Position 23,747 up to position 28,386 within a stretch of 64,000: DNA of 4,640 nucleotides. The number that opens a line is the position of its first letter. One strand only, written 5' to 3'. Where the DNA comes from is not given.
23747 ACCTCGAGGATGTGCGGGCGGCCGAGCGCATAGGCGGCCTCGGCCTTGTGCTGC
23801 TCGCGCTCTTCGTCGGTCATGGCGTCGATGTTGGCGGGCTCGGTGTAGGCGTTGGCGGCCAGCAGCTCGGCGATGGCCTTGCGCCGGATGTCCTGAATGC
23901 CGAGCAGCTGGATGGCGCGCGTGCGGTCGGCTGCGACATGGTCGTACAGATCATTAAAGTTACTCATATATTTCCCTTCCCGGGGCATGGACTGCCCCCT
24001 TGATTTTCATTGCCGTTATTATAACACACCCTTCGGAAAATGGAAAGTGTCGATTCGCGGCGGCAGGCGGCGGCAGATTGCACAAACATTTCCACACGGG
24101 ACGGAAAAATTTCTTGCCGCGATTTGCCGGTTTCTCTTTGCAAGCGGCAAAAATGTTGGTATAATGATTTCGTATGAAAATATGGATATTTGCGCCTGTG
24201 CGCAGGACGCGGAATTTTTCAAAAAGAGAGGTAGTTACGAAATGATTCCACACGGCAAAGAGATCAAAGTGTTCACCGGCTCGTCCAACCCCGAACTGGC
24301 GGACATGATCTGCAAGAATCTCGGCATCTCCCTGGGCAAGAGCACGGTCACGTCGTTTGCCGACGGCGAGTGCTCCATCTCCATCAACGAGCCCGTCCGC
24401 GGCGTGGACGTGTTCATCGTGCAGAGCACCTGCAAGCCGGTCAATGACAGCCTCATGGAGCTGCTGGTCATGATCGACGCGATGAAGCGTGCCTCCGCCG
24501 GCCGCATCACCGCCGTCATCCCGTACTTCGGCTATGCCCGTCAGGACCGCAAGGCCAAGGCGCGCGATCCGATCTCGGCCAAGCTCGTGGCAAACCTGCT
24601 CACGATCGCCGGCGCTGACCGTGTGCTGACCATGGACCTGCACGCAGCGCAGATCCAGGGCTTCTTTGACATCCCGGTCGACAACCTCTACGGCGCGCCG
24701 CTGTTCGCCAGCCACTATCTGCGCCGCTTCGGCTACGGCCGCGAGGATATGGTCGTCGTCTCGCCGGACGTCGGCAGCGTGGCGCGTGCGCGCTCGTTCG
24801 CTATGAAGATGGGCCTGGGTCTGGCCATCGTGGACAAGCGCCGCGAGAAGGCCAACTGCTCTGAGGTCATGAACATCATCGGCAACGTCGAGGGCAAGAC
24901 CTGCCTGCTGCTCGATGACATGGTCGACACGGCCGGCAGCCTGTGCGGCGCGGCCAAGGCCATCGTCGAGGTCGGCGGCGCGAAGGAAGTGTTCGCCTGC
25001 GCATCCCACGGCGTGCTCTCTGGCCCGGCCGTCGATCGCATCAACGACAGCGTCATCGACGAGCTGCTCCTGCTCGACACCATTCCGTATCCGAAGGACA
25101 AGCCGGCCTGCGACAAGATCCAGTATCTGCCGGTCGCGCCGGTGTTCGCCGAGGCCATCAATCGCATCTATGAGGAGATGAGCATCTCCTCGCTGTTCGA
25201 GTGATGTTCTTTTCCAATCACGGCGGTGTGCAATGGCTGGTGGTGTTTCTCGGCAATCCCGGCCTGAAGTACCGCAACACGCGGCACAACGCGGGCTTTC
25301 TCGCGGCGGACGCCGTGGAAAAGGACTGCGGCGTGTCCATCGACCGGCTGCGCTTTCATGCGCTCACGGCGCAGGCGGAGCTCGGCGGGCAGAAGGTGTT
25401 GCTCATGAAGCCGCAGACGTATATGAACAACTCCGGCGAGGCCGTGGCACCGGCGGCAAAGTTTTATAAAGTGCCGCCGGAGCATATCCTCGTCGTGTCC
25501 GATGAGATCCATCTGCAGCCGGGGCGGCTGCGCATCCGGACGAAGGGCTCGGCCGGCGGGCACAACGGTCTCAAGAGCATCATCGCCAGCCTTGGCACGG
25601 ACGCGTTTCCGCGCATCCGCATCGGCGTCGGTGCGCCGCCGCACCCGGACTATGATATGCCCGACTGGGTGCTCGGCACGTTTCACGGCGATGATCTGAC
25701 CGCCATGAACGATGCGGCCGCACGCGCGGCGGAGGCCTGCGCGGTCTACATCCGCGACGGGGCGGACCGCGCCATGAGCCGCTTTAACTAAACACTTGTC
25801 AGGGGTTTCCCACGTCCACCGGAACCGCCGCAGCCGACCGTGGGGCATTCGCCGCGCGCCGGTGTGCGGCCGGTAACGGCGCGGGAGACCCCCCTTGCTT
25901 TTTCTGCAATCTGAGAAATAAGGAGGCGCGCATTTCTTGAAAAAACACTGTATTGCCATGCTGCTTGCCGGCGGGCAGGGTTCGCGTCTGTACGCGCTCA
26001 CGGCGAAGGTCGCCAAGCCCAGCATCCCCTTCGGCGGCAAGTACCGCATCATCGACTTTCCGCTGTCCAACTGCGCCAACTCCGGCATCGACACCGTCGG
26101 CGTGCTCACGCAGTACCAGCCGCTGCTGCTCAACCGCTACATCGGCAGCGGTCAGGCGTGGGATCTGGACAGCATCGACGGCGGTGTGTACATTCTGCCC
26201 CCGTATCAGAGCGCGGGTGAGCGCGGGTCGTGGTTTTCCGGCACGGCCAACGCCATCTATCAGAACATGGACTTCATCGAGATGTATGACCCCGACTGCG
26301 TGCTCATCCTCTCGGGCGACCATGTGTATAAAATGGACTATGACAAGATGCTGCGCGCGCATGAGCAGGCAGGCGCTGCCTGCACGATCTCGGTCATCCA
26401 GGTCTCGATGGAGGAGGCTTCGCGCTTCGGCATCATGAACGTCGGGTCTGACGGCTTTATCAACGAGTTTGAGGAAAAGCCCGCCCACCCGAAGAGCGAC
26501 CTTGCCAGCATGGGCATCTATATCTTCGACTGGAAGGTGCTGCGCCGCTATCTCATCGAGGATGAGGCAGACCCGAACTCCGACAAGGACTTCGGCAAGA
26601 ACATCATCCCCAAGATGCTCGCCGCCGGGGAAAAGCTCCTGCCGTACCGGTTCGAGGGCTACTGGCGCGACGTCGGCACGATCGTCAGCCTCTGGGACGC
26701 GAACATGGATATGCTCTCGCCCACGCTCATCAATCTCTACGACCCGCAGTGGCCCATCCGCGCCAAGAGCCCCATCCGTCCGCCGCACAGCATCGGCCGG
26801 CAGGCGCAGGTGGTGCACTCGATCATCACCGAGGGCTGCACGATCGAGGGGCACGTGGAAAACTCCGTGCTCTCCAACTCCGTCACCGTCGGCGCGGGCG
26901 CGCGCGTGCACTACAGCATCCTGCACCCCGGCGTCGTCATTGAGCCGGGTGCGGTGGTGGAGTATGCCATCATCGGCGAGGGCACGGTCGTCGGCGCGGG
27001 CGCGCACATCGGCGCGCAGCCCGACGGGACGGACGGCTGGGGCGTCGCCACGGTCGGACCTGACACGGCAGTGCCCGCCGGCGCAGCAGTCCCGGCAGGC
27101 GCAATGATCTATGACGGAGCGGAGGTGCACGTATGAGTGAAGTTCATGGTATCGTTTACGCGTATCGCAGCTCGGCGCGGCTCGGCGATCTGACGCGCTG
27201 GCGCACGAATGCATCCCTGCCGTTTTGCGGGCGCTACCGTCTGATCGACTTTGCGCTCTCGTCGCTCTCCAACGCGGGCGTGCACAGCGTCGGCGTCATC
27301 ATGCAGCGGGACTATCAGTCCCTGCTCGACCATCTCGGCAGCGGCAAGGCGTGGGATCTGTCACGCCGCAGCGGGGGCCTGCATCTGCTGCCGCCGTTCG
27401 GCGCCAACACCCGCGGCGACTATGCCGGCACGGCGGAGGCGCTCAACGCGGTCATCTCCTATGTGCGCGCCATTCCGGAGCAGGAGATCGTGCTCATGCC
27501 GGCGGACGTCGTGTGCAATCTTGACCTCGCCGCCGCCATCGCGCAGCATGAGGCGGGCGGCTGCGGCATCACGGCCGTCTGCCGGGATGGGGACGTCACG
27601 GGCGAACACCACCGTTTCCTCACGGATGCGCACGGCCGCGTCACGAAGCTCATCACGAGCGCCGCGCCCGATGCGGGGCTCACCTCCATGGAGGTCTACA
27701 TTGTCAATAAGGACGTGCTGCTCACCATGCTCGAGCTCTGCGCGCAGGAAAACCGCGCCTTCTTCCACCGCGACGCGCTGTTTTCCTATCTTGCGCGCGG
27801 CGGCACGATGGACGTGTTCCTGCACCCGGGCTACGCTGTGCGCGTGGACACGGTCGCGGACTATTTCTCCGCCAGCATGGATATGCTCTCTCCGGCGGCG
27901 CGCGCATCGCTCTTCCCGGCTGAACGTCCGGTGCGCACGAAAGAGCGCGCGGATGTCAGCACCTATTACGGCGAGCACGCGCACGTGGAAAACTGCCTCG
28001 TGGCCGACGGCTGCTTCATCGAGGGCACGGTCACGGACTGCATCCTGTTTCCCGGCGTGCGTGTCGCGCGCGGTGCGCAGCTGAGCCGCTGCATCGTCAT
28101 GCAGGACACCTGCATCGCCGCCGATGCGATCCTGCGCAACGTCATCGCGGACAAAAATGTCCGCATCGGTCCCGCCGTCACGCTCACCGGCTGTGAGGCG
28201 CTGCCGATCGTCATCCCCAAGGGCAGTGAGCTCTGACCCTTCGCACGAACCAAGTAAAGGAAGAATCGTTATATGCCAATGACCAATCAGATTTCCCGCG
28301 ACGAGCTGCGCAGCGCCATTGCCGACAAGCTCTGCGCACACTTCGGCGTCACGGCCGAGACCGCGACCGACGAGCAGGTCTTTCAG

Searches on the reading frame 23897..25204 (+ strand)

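Call 10: search_protein_families(library=pfam, proteins=[window:23897-25204:+])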
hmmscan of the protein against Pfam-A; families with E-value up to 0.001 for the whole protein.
window:23897-25204:+ (435 aa): 3 families
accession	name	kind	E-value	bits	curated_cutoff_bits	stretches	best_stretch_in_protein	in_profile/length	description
PF13793.12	Pribosyltran_N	-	2.2e-54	182.7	25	1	123-239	1-117/117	N-terminal domain of ribose phosphate pyrophosphokinase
PF14572.12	Pribosyl_synth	-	3.8e-27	95.8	27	1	324-434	74-183/184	Phosphoribosyl synthetase-associated domain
PF00156.33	Pribosyltran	-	9.6e-16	57.9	26.3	1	277-390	25-143/158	Phosphoribosyl transferase domain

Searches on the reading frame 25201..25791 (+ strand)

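Call 91: search_protein_families(library=pfam, proteins=[window:25201-25791:+], max_evalue=0.00001)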
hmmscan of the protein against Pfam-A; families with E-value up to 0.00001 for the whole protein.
window:25201-25791:+ (196 aa): 1 family
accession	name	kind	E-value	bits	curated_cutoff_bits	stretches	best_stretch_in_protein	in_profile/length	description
PF01195.25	Pept_tRNA_hydro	-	5.8e-67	225.5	27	1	13-196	1-183/183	Peptidyl-tRNA hydrolase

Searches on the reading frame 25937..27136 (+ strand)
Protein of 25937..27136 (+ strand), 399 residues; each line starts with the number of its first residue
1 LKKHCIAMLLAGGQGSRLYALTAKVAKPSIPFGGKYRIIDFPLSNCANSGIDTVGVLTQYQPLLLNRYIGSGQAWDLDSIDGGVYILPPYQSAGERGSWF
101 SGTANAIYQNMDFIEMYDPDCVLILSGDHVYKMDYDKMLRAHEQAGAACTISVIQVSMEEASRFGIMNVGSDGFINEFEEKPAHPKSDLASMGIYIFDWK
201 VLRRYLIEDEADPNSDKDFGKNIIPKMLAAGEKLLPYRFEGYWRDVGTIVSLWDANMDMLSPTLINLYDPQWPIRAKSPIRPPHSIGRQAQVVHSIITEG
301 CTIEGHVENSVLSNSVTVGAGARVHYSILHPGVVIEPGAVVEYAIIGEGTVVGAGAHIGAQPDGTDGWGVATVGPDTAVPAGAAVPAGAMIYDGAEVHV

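Call 92: search_protein_families(library=pfam, proteins=[window:25937-27136:+], max_evalue=0.00001)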
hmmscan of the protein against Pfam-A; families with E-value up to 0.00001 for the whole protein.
window:25937-27136:+ (399 aa): 4 families
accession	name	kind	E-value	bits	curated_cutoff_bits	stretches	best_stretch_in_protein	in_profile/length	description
PF00483.29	NTP_transferase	-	2.1e-68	231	21.2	1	7-260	2-243/245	Nucleotidyl transferase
PF24894.1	Hexapep_GlmU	-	3.3e-15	56.5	23.3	1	287-363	11-88/104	GlmU-like, C-terminal hexapeptide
PF25084.1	LbH_EIF2B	-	3.4e-10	40.3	54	1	280-357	24-104/105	EIF2B subunit epsilon LbH domain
PF00132.30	Hexapep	-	9.6e-06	25.5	27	0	327-359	2-35/36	Bacterial transferase hexapeptide (six repeats)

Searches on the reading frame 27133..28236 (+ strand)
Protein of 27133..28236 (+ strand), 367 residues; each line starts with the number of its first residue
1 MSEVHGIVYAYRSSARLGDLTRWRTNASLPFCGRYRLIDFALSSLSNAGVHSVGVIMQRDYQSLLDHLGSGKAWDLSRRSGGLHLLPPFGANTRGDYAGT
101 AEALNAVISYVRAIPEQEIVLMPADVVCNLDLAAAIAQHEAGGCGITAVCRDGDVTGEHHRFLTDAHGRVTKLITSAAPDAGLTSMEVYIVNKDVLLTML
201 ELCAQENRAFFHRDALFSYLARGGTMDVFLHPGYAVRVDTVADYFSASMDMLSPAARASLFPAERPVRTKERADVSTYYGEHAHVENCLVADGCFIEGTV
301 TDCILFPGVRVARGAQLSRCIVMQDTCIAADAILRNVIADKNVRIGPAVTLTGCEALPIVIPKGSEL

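Call 92: search_protein_families(library=pfam, proteins=[window:27133-28236:+], max_evalue=0.00001)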
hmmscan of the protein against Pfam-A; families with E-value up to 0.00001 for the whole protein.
window:27133-28236:+ (367 aa): 4 families
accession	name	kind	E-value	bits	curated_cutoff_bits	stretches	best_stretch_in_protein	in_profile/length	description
PF00483.29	NTP_transferase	-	8.5e-14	52.2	21.2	1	15-249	11-240/245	Nucleotidyl transferase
PF24894.1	Hexapep_GlmU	-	1.6e-13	51.1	23.3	1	280-349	11-81/104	GlmU-like, C-terminal hexapeptide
PF25084.1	LbH_EIF2B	-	6.8e-07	29.7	54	1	277-351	28-105/105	EIF2B subunit epsilon LbH domain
PF25247.1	LbH_GLGC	-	3.5e-06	27.4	27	0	282-323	10-52/135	GLGC left-handed parallel beta-helix domain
